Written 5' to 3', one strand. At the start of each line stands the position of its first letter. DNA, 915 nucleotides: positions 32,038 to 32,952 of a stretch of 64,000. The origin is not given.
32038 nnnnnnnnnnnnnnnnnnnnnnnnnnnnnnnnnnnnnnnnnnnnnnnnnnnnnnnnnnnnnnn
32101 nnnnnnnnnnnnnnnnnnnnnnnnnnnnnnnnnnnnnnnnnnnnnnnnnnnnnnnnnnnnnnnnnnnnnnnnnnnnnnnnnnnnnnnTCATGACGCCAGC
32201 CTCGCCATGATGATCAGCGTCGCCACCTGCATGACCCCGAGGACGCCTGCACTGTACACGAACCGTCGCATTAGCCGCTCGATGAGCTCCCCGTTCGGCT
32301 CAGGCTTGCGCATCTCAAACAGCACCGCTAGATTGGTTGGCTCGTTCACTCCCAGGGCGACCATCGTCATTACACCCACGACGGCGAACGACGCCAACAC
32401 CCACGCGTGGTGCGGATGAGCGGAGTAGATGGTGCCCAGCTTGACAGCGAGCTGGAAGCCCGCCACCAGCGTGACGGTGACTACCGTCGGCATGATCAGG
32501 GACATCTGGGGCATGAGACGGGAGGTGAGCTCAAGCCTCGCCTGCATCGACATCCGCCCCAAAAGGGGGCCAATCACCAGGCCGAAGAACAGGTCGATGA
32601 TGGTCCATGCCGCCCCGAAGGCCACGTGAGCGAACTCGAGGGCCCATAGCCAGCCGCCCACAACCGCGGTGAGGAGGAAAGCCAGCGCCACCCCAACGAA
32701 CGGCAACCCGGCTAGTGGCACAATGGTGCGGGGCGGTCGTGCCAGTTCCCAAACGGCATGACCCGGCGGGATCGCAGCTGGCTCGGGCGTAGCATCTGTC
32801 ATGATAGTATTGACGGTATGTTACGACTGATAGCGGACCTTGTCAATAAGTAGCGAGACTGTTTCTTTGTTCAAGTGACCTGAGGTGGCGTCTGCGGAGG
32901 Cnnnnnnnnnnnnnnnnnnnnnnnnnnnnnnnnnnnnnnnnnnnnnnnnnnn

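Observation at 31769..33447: Unknown membrane-protein pair with a consensus-like promoter, next to a Cys-rich zinc-ribbon-like protein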

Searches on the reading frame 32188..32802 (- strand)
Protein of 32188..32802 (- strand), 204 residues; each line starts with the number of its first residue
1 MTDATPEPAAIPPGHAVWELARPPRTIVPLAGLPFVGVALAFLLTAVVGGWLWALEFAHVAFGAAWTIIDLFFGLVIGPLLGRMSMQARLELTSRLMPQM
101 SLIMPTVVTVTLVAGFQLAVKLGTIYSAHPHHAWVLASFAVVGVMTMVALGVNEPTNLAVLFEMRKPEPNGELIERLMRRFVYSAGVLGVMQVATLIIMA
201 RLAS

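Call 3: search_protein_families(library=pfam, proteins=[window:32188-32802:-], max_evalue=1)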
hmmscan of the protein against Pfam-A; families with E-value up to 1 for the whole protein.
window:32188-32802:- (204 aa): 1 family
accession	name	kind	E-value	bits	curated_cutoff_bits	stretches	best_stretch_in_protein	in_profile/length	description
PF04189.18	Gcd10p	-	0.28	10.7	27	1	55-136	194-244/295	Gcd10p family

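Call 4: search_protein_families(library=ncbifam, proteins=[window:32188-32802:-], max_evalue=1)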
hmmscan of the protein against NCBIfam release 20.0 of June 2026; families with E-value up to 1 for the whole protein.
window:32188-32802:- (204 aa): 0 families

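Call 5: find_homologous_proteins(query=window:32188-32802:-)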
Query window:32188-32802:- (204 aa): 3343 proteins with E <= 0.001 among 5113 candidates; the best 120 are listed.
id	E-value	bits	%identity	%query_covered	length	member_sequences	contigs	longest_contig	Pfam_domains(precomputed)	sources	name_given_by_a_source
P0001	8.0e-120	416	97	100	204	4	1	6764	-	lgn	-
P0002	1.2e-105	370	86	100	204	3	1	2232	-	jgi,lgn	jgi:hypothetical protein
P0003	1.7e-102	359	84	100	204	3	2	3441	-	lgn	-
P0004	1.5e-92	327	67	74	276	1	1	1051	-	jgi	jgi:hypothetical protein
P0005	8.7e-87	308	72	100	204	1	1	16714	-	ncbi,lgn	-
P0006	3.0e-86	306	70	100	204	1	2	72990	-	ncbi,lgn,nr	ncbi:MAG: hypothetical protein HY676_03365 [Chloroflexi bacterium]|nr:hypothetical protein [Chlorofl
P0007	1.0e-85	305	76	92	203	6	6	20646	-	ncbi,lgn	-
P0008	3.9e-84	299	71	100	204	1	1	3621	-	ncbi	-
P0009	4.5e-82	293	70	100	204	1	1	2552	-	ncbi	-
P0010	6.1e-82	292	70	100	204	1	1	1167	-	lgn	-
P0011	1.5e-81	291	71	100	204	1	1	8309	-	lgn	-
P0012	4.9e-80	286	67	100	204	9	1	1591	-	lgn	-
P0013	5.4e-79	283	72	89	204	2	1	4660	-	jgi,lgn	jgi:hypothetical protein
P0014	9.3e-79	282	67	100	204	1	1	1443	-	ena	-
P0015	1.2e-78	281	67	100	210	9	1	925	-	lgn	-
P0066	1.3e-68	249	59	100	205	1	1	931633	-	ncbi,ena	-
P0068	1.6e-68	248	63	87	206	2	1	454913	-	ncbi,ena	-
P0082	4.1e-68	247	62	90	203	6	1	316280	-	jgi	jgi:hypothetical protein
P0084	4.3e-68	247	62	90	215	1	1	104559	-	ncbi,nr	ncbi:MAG TPA: hypothetical protein VMV02_01715 [Acidimicrobiales bacterium]|nr:hypothetical protein 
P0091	6.9e-68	246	63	96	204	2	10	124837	-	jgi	jgi:hypothetical protein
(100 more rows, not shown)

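Call 7: find_encoding_contigs(protein=P0006, flank=6000, max_places=3)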
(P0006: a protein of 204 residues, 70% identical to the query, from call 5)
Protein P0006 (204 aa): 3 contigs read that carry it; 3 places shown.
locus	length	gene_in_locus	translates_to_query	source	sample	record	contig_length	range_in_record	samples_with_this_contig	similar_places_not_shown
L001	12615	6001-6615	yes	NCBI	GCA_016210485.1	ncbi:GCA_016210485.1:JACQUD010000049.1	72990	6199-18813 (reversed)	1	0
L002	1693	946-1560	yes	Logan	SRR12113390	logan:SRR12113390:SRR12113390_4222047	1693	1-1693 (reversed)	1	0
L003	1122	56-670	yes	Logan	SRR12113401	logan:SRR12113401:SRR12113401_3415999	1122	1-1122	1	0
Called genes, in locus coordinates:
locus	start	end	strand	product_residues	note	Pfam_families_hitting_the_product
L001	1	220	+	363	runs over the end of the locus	PF00180:Iso_dh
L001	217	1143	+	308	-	PF00056:Ldh_1_N, PF02866:Ldh_1_C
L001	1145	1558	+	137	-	PF01127:Sdh_cyt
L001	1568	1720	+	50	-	-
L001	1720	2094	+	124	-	PF01127:Sdh_cyt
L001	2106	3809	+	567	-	PF00890:FAD_binding_2, PF01266:DAO (weak), PF07992:Pyr_redox_2 (faint), PF02910:Succ_DH_flav_C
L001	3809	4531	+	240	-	PF13085:Fer2_3, PF13183:Fer4_8, PF13237:Fer4_10, PF13534:Fer4_17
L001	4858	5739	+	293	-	PF08241:Methyltransf_11 (faint), PF01555:N6_N4_Mtase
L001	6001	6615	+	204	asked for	-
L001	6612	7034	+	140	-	-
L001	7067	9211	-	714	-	PF13380:CoA_binding_2, PF00528:BPD_transp_1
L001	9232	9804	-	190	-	PF28549:NDPSase_N (weak), PF00293:NUDIX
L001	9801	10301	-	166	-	PF00583:Acetyltransf_1, PF13673:Acetyltransf_10 (weak), PF13508:Acetyltransf_7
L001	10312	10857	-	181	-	PF01966:HD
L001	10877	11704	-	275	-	PF01513:NAD_kinase, PF20143:NAD_kinase_C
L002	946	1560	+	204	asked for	-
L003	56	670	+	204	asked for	-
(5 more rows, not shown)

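Call 8: find_encoding_contigs(protein=P0066, flank=6000, max_places=3)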
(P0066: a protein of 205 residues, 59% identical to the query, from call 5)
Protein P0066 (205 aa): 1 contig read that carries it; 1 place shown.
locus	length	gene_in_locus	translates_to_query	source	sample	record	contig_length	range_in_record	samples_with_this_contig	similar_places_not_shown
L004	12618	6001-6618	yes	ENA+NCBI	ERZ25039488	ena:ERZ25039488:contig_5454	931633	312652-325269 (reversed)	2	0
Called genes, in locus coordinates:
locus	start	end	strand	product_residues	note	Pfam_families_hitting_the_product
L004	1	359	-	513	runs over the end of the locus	PF00171:Aldedh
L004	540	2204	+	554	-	PF00535:Glycos_transf_2, PF03552:Cellulose_synt (faint), PF13641:Glyco_tranf_2_3, PF13632:Glyco_trans_2_3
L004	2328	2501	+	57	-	-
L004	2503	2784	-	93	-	-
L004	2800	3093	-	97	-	PF01176:eIF-1a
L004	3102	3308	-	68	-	PF00313:CSD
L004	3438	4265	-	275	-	-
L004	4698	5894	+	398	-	PF01321:Creatinase_N, PF00557:Peptidase_M24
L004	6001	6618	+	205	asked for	-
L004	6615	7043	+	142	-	-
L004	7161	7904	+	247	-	PF09990:DUF2231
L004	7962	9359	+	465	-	PF01794:Ferric_reduct, PF08022:FAD_binding_8 (weak), PF00175:NAD_binding_1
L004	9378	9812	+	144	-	PF04205:FMN_bind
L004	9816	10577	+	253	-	PF02424:ApbE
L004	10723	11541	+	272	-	PF09948:PpoB2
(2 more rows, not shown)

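Call 9: find_encoding_contigs(protein=P0068, flank=6000, max_places=3)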
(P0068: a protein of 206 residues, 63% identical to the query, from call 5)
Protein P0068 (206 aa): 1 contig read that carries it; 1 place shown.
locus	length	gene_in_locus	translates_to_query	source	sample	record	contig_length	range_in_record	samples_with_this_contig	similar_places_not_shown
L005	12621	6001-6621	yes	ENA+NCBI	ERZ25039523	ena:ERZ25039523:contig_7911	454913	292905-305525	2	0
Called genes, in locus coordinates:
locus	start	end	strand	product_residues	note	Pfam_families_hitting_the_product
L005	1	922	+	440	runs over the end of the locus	PF00884:Sulfatase, PF01663:Phosphodiest (faint), PF16347:SGSH_C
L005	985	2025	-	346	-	PF00296:Bac_luciferase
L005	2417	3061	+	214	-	PF04116:FA_hydroxylase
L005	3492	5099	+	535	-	PF18911:PKD_4, PF00801:PKD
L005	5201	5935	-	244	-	-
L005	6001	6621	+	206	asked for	-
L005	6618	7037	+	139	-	-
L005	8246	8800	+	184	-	PF00308:Bac_DnaA (weak), PF01695:IstB_IS21, PF20720:nSTAND3 (weak), PF00004:AAA (weak)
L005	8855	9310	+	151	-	-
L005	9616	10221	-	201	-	PF02798:GST_N, PF13409:GST_N_2, PF13417:GST_N_3, PF13410:GST_C_2 (weak)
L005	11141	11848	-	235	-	PF00589:Phage_integrase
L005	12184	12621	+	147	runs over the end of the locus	PF07883:Cupin_2, PF02311:AraC_binding (weak)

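Call 28: find_related_loci(query=A1, collection=genome_contigs, flank=6000)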
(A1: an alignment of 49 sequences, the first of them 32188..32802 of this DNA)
Query A1 (204 aa) in genome_contigs; peptide patterns used: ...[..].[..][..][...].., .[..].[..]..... (x = any residue, [..] = any of these).
600 stretches matched a pattern (row limit reached: there are more); 583 encode a relative of the query (tblastn E <= 1e-3); the best 80 are kept; 80 distinct loci.
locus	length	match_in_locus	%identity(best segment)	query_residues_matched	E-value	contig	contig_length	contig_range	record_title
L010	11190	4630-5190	77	18-204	7e-91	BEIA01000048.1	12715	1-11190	Bacterium HR24 DNA, contig: NODE_1431_48, isolate: HRbin24, whole genome shotgun sequence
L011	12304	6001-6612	68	1-204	6e-86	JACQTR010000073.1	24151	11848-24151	MAG: Chloroflexi bacterium isolate NC_groundwater_1416_Ag_S-0.65um_53_17 S_p65_S5_coassembly_k141_1924995, whole genome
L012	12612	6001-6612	59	1-204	2e-74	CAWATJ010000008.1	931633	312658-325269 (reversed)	MAG: uncultured Thermoleophilia bacterium isolate MFD02134.bin.1.160 genome assembly, contig: contig_5454, whole genome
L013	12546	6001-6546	64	23-204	2e-74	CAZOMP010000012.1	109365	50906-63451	MAG TPA_asm: uncultured Gaiellales bacterium isolate SRP263991_co5_18 genome assembly, contig: NODE_406_length_109365_co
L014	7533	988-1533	62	23-204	5e-74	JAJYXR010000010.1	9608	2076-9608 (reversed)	MAG: Actinomycetes bacterium isolate FK3.bin57 NODE_14145_length_9608_cov_2.438772, whole genome shotgun sequence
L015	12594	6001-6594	60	7-204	1e-73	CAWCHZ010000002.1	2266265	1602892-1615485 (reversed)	MAG: uncultured Solirubrobacterales bacterium isolate MFD09603.bin.1.86 genome assembly, contig: contig_18066, whole gen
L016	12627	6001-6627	58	1-204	1e-73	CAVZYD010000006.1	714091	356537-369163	MAG: uncultured Acidimicrobiaceae bacterium isolate MFD01828.bin.2.85 genome assembly, contig: contig_13671, whole genom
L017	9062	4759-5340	60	11-204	1e-73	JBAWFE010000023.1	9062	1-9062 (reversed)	MAG: Candidatus Dormiibacterota bacterium isolate MFD05722_ilm_asm_bin17 k127_165962, whole genome shotgun sequence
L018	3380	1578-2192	61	1-204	8e-74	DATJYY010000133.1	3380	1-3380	MAG TPA_asm: Solirubrobacteraceae bacterium isolate SMAG_U15164 k141_471001, whole genome shotgun sequence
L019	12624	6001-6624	59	1-204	3e-73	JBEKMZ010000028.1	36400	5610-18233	MAG: Acidimicrobiales bacterium isolate SPRUCE 405 SPRUCE_405_28, whole genome shotgun sequence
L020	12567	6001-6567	61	12-204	9e-73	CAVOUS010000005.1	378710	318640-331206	MAG: uncultured Actinomycetota bacterium isolate MFD10064.bin.1.144 genome assembly, contig: contig_2436, whole genome s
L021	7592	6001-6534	64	27-204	1e-72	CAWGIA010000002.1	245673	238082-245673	MAG: uncultured Solirubrobacterales bacterium isolate MFD09671.bin.1.206 genome assembly, contig: contig_19544, whole ge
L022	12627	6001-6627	57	1-204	8e-73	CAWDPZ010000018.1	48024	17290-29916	MAG: uncultured Acidimicrobiaceae bacterium isolate MFD04780.bin.2.54 genome assembly, contig: contig_143095, whole geno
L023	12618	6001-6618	58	1-204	2e-72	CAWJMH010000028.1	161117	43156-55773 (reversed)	MAG: uncultured Solirubrobacterales bacterium isolate MFD02671.bin.2.38 genome assembly, contig: contig_8781, whole geno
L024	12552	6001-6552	62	21-204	2e-72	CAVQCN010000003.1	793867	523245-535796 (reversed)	MAG: uncultured Chloroflexia bacterium isolate MFD02416.bin.1.135 genome assembly, contig: contig_41905, whole genome sh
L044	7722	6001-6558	61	19-204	1e-70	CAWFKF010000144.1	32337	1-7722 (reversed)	MAG: uncultured Solirubrobacteraceae bacterium isolate MFD01872.bin.2.90 genome assembly, contig: contig_76737, whole ge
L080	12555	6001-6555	59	20-204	4e-69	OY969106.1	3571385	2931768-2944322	MAG: uncultured Solirubrobacteraceae bacterium isolate MFD05705.bin.c.3 genome assembly, chromosome: 1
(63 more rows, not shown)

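Call 29: predict_structure(alignment_id=A1)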
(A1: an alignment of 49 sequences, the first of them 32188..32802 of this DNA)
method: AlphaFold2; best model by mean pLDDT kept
length: 204 residues; sequences in the alignment: 49
mean_pLDDT: 87.1   pTM: 0.79
mean pLDDT of the five models: 87.1, 85.5, 83.3, 81.4, 81.2
residues with pLDDT >= 90: 134; 70-90: 49; 50-70: 4; < 50: 17
segments of 3 or more residues with pLDDT < 50: 1-17
pLDDT, mean of each block of 10 residues (from residue 1): 39 49 74 94 97 97 96 89 85 88 94 96 94 95 95 91 89 91 92 94 90
secondary structure, 60 per line:
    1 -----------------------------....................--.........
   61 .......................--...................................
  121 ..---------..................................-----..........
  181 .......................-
elements in order: H30-49 H52-83 H86-122 H132-165 H171-203

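Call 37: search_solved_structures(query=A1, max_evalue=10)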
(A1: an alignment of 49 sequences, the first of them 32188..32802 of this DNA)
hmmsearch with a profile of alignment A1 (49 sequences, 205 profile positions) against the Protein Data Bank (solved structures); distinct sequences matched with E-value up to 10: 1.
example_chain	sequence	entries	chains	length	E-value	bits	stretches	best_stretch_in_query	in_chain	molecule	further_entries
2oyy_A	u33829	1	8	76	0.48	13.1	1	104-131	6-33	Hexameric cytochrome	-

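Call 38: search_protein_families(library=pfam, alignment_id=A1, max_evalue=1)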
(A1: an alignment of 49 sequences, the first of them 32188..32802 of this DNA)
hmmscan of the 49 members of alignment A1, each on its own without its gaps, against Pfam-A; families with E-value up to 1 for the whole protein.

A. member 1, window:32188-32802:- (204 aa): 1 family
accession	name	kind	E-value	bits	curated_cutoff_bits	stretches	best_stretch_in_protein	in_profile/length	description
PF04189.18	Gcd10p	-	0.28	10.7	27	1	55-136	194-244/295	Gcd10p family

B. families by the number of members that match (of 49 scanned): 10 families
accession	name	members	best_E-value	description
PF11833.13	CPP1-like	8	0.33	Protein CHAPERONE-LIKE PROTEIN OF POR1-like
PF13664.11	DUF4149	5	0.008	Domain of unknown function (DUF4149)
PF04189.18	Gcd10p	3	0.09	Gcd10p family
PF19656.5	DUF6159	2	0.0023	Family of unknown function (DUF6159)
PF01757.29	Acyl_transf_3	2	0.019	Acyltransferase domain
PF07185.16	DUF1404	1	0.032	Protein of unknown function (DUF1404)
PF15807.10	MAP17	1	0.14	Membrane-associated protein 117 kDa, PDZK1-interacting protein 1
PF17523.7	MPS-4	1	0.29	MinK-related peptide, potassium channel accessory sub-unit protein 4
PF17566.7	DUF5472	1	0.73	Family of unknown function (DUF5472)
PF11534.13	HTHP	1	0.9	Hexameric tyrosine-coordinated heme protein (HTHP)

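Call 58: search_protein_families(library=padloc, proteins=[window:32188-32802:-], max_evalue=1)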
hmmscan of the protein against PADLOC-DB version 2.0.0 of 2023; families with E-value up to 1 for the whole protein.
window:32188-32802:- (204 aa): 0 families

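Call 59: search_protein_representatives(protein=window:32188-32802:-)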
Query: 204 residues. Proteins with E-value up to 0.001 (for the whole library): 494; up to 1e-10: 220; up to 1e-30: 23. The best 150 are listed.
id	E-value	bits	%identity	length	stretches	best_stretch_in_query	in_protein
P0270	1.2e-63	230.9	57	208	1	10-204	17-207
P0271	1.7e-51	191.2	56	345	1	18-203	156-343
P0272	1.7e-47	178.1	61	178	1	68-201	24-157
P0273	2.7e-43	164.5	58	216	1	4-153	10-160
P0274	3.4e-43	164.1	48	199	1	24-203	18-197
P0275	4.8e-42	160.4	56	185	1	21-159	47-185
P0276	6.8e-41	156.6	61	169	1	63-183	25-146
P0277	2.8e-38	148.1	47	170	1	27-182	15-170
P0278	4.5e-38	147.4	41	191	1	27-204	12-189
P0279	1.2e-37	146.0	58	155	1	22-155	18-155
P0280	1.4e-36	142.6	66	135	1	97-203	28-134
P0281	5.4e-36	140.6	63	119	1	87-204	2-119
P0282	3.3e-35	138.1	58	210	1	90-203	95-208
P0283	4.6e-35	137.6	57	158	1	78-203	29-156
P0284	2.0e-34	135.5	53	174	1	46-172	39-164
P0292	5.9e-31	124.2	41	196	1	21-203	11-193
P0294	3.3e-30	121.8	38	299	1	32-200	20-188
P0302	3.0e-28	115.4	37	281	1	31-202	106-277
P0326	8.6e-25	104.1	39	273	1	40-176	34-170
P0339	9.9e-22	94.1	33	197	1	32-203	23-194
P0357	1.9e-19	86.6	32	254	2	30-158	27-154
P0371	8.8e-19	84.5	34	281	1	38-203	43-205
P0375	4.7e-18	82.1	39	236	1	23-203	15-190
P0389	2.8e-16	76.3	32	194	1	41-202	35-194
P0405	3.3e-15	72.8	30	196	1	21-202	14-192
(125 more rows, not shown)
